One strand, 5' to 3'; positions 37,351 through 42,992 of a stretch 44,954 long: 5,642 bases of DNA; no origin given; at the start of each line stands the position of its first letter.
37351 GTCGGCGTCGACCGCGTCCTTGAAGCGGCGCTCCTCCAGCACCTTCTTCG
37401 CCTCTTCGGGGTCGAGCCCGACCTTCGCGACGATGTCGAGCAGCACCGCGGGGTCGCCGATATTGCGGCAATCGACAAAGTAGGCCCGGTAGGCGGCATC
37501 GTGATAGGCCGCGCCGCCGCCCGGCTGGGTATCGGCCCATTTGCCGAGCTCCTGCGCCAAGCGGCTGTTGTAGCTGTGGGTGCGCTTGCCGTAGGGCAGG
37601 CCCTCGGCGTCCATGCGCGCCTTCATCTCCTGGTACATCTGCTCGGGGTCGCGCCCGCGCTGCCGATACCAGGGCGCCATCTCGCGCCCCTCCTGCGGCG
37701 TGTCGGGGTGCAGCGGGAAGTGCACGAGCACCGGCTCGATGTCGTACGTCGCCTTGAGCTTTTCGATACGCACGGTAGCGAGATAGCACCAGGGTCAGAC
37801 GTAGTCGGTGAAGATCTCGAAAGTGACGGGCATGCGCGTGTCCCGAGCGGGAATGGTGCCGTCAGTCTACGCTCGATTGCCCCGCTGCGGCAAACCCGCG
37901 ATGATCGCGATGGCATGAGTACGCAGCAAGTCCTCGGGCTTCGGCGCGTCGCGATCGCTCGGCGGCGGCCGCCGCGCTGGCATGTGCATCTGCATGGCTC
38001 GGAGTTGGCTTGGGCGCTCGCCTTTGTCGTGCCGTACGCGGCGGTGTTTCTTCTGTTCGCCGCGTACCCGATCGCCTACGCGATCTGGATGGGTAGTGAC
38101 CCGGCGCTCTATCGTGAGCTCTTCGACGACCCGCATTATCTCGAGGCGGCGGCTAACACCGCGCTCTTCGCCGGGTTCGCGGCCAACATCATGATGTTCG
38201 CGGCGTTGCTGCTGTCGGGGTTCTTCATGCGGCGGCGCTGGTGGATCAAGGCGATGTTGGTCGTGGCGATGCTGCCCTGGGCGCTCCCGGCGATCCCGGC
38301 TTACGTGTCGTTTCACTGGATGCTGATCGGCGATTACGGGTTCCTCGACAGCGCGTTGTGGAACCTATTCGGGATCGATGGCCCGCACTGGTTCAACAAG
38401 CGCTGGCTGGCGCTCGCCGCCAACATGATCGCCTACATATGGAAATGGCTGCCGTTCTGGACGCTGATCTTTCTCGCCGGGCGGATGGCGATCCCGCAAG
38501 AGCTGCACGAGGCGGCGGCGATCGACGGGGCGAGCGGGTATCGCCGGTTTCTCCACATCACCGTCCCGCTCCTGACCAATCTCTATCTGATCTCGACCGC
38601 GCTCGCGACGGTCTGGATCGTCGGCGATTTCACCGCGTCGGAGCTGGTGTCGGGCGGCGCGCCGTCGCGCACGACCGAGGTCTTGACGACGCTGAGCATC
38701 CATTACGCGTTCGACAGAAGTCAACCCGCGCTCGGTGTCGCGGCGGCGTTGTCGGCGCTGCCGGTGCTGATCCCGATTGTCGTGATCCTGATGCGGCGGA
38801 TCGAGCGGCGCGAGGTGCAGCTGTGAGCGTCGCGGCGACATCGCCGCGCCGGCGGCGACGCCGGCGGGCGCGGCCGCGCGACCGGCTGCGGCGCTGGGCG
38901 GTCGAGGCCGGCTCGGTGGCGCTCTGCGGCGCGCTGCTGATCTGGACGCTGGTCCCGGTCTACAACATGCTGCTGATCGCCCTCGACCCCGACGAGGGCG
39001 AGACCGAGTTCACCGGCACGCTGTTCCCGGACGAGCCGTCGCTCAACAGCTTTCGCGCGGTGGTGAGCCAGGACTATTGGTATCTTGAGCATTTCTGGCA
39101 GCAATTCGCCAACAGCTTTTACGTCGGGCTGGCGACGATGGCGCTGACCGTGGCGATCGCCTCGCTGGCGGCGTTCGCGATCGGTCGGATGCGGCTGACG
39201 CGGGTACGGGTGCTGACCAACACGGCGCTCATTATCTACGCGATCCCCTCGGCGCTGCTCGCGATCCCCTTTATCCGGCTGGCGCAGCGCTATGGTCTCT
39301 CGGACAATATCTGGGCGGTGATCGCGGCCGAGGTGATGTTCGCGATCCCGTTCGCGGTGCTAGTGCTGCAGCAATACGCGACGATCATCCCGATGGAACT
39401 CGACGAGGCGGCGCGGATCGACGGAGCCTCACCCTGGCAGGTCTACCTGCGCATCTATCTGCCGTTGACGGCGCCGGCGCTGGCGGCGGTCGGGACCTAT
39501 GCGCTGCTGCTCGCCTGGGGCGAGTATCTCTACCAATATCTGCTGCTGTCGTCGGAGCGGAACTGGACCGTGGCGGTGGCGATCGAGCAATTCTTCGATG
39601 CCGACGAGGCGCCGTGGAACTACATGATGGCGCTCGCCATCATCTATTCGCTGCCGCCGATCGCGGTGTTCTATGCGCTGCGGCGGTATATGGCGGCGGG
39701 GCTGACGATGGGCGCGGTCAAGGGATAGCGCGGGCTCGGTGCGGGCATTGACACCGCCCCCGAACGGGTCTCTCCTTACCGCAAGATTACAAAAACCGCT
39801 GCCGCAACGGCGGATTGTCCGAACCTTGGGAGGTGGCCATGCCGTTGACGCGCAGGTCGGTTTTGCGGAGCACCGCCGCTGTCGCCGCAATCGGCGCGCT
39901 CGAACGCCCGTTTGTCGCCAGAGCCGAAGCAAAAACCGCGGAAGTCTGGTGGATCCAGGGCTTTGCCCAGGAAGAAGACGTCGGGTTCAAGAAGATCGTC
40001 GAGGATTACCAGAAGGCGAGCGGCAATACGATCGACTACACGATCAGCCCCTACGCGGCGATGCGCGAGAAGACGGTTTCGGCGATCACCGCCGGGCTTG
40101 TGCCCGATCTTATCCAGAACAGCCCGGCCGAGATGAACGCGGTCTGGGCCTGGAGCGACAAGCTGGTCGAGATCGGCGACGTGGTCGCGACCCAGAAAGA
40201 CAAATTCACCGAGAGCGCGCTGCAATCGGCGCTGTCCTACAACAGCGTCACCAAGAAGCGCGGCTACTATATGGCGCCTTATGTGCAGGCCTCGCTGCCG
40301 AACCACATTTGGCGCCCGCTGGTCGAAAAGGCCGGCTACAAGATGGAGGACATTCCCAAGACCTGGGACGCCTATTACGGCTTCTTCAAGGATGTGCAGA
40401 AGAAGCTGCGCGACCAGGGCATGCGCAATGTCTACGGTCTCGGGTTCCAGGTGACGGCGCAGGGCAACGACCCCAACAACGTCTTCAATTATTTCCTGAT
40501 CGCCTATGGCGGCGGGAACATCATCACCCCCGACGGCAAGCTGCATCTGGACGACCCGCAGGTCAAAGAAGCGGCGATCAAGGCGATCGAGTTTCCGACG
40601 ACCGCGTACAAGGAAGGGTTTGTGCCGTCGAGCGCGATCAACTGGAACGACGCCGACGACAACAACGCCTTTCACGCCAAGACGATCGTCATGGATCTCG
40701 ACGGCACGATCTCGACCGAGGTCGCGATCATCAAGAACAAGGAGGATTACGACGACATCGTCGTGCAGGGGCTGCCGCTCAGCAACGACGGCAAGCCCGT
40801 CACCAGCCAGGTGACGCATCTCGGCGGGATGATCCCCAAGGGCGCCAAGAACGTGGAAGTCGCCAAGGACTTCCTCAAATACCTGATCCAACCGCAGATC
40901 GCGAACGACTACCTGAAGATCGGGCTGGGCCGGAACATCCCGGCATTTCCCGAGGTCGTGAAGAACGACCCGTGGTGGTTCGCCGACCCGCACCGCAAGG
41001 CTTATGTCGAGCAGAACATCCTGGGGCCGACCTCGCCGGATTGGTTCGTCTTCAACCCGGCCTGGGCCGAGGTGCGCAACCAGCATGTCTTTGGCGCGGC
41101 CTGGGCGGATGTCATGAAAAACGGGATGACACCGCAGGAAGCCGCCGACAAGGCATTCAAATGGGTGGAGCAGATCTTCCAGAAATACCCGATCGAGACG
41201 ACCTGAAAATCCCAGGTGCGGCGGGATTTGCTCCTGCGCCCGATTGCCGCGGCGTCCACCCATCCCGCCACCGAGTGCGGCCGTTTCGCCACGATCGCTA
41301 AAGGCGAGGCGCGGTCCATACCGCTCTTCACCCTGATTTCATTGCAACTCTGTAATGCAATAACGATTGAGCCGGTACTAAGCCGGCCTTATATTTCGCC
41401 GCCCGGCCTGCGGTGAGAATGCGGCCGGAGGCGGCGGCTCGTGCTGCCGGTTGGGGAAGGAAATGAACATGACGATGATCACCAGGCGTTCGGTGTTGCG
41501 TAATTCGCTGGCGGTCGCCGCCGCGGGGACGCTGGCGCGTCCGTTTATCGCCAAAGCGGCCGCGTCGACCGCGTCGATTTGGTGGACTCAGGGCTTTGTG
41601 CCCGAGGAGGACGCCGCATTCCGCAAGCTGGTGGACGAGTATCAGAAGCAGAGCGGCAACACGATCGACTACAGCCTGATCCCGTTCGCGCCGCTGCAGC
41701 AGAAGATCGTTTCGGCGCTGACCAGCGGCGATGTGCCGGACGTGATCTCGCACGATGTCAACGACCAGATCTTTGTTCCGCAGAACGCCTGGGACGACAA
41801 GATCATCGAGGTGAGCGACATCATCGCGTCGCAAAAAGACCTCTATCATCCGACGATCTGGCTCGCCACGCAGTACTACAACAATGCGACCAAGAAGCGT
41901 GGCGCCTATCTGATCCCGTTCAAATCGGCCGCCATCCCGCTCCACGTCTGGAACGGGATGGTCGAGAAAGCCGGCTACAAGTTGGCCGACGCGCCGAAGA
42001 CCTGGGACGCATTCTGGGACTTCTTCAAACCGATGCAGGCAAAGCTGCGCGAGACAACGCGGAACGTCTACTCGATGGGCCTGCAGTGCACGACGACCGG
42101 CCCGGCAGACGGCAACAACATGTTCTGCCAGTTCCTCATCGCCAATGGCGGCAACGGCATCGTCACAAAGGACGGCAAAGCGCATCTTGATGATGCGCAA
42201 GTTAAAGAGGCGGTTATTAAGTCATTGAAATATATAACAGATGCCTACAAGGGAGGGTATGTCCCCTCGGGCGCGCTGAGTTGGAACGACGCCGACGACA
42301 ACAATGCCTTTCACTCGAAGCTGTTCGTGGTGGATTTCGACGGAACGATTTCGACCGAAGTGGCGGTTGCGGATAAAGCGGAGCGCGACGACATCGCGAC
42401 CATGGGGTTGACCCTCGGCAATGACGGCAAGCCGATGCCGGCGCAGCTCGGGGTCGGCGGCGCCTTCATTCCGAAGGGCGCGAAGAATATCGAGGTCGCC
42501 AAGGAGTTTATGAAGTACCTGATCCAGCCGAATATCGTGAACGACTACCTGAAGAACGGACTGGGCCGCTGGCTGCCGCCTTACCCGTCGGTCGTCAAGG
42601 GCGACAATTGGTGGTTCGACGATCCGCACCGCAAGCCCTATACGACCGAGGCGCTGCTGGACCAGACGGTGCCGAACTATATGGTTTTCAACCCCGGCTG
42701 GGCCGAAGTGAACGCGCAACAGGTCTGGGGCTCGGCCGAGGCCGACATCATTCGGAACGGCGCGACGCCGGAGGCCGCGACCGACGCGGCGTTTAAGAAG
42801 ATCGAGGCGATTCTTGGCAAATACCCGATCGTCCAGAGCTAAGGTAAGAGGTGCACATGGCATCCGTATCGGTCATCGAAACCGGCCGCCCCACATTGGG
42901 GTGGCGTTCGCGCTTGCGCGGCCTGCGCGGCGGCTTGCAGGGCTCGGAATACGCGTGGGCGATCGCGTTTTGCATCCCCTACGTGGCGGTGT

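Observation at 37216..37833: DsbA/FrnE-like oxidoreductase with TGA exactly replacing the first Cys of the CPWC redox motif: candidate selenoprotein (U-P-W-C)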

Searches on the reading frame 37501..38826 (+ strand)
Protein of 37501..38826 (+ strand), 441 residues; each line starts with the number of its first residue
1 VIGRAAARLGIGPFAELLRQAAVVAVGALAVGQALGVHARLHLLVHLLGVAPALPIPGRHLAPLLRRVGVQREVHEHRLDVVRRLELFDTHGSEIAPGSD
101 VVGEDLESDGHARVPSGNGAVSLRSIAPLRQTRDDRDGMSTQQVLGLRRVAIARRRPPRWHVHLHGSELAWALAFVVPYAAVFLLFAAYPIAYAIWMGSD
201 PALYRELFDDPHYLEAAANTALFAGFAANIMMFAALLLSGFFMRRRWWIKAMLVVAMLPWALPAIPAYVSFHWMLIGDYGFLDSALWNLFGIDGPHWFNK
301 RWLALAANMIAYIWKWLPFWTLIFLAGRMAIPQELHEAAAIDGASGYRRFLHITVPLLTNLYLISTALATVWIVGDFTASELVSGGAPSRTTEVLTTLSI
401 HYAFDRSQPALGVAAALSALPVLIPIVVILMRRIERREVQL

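Call 28: search_protein_families(library=pfam, proteins=[window:37501-38826:+], max_evalue=0.00001)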
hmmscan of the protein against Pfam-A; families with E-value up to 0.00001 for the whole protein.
window:37501-38826:+ (441 aa): 1 family
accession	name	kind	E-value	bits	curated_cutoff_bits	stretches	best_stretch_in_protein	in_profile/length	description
PF00528.27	BPD_transp_1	-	7.8e-14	52.3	26.4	1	237-437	7-181/184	Binding-protein-dependent transport system inner membrane component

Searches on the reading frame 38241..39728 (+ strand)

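Call 28: search_protein_families(library=pfam, proteins=[window:38241-39728:+], max_evalue=0.00001)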
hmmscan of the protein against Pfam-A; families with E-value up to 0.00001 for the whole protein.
window:38241-39728:+ (495 aa): 1 family
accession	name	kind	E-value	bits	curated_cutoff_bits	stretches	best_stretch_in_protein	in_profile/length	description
PF00528.27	BPD_transp_1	-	1.8e-18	67.3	26.4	1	309-486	7-180/184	Binding-protein-dependent transport system inner membrane component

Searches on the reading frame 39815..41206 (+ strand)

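Call 28: search_protein_families(library=pfam, proteins=[window:39815-41206:+], max_evalue=0.00001)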
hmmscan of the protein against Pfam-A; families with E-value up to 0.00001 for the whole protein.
window:39815-41206:+ (463 aa): 1 family
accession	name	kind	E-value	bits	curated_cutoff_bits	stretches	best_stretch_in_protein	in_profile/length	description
PF13416.11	SBP_bac_8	-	2.7e-22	80.3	27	1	60-395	1-278/279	Bacterial extracellular solute-binding protein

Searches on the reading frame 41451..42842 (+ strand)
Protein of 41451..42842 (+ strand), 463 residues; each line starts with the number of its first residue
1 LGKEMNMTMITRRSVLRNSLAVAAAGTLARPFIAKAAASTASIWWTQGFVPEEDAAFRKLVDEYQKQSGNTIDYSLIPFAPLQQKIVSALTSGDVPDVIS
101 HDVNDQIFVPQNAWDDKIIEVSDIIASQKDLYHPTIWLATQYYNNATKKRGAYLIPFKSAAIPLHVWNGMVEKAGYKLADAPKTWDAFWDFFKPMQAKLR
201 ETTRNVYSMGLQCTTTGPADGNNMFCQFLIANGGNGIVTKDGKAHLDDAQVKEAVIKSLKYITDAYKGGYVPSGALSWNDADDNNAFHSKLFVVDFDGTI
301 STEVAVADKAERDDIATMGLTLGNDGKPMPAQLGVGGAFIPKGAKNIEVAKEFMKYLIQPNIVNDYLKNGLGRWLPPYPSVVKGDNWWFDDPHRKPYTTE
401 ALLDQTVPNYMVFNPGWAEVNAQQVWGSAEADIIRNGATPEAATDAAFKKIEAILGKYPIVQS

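Call 28: search_protein_families(library=pfam, proteins=[window:41451-42842:+], max_evalue=0.00001)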
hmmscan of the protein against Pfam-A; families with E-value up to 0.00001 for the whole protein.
window:41451-42842:+ (463 aa): 2 families
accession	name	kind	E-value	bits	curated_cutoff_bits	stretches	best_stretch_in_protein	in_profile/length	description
PF13416.11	SBP_bac_8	-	9.5e-23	81.8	27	1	59-395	1-278/279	Bacterial extracellular solute-binding protein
PF01547.30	SBP_bac_1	-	4.7e-20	73.2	26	1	53-360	6-303/307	Bacterial extracellular solute-binding protein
